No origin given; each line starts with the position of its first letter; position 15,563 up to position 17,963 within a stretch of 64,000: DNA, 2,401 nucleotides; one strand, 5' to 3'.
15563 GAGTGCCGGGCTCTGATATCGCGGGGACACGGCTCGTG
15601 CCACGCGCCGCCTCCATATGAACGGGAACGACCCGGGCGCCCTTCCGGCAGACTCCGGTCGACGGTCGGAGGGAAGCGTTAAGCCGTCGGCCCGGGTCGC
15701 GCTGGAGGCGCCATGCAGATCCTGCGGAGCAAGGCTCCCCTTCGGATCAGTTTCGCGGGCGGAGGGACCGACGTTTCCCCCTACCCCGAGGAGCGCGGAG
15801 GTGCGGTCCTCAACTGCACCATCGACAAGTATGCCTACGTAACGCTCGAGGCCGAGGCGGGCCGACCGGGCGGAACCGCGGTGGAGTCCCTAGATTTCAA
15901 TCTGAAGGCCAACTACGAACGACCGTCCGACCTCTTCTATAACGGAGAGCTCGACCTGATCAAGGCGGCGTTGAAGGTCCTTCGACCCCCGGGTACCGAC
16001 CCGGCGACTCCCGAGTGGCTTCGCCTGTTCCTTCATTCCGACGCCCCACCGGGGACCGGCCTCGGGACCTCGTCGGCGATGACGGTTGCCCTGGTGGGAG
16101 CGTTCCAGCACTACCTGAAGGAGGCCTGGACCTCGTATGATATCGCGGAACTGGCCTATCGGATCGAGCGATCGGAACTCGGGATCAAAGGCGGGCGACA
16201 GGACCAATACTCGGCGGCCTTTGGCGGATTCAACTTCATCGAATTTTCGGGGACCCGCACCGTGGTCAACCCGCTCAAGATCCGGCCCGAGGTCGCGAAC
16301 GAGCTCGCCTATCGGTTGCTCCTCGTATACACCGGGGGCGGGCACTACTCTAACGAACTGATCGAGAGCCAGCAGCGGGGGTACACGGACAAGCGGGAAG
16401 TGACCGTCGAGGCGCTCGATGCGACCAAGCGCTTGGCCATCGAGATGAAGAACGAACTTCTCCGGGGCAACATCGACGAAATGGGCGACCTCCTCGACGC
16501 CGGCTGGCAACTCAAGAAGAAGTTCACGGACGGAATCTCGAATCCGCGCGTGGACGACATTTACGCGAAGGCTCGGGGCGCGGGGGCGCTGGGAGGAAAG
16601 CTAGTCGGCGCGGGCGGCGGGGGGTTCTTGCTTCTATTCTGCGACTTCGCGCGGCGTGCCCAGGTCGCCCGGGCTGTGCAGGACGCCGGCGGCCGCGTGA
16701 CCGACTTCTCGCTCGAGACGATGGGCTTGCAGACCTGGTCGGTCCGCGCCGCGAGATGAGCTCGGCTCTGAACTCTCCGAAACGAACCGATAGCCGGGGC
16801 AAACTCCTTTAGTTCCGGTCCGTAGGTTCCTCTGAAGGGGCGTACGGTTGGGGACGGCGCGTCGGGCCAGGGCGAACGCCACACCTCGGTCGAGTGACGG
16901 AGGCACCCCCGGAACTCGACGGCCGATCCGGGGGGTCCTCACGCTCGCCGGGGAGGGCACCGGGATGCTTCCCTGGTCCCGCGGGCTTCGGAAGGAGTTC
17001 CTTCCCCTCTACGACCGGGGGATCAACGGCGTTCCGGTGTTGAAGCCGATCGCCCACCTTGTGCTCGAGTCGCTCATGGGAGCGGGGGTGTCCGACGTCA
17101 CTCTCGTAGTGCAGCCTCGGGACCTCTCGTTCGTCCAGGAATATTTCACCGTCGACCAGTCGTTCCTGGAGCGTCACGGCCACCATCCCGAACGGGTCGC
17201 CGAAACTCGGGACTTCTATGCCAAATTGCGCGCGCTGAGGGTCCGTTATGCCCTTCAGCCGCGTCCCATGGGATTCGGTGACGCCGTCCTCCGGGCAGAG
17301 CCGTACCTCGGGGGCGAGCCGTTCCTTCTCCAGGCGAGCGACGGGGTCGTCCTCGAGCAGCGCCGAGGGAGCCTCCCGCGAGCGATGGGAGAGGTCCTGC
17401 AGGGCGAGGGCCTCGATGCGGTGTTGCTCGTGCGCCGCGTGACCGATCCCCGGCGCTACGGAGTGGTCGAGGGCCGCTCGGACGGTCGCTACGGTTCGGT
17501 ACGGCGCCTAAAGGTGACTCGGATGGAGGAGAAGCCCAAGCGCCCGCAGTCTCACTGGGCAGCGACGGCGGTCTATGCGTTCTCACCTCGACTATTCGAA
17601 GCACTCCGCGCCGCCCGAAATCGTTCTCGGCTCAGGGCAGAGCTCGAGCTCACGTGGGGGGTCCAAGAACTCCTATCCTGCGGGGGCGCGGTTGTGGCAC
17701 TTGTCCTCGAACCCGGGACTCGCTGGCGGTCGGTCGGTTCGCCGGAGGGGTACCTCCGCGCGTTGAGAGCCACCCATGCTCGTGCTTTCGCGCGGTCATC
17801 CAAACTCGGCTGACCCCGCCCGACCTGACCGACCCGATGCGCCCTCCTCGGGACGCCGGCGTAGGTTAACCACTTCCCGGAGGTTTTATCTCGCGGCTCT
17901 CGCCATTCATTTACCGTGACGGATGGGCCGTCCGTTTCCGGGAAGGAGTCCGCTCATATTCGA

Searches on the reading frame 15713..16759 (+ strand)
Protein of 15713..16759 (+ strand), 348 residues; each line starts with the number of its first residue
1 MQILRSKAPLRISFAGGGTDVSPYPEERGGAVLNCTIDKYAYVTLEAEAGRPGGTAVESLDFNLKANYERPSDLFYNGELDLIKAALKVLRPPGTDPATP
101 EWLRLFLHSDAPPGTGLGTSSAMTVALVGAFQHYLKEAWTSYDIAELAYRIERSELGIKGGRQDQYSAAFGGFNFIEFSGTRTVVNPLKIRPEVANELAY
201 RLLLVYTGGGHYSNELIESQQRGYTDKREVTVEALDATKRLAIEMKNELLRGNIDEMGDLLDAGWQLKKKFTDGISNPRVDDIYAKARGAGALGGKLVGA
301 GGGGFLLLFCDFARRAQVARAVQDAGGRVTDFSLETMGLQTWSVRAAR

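Call 60: search_protein_families(library=pfam, proteins=[window:15713-16759:+], max_evalue=0.001)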
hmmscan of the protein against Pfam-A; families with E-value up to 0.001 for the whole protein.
window:15713-16759:+ (348 aa): 2 families
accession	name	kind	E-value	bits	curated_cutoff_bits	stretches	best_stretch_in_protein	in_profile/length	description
PF00288.32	GHMP_kinases_N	-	9.3e-17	61.5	22.3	1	82-172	2-87/87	GHMP kinases N terminal domain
PF08544.19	GHMP_kinases_C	-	1.2e-13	51.7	21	1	248-326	4-83/85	GHMP kinases C terminal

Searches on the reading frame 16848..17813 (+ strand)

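Call 60: search_protein_families(library=pfam, proteins=[window:16848-17813:+], max_evalue=0.001)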
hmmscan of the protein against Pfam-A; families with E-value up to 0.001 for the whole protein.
window:16848-17813:+ (321 aa): 1 family
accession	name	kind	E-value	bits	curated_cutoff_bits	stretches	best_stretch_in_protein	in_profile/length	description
PF00483.29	NTP_transferase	-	1.6e-20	74.1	21.2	1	33-309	6-242/245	Nucleotidyl transferase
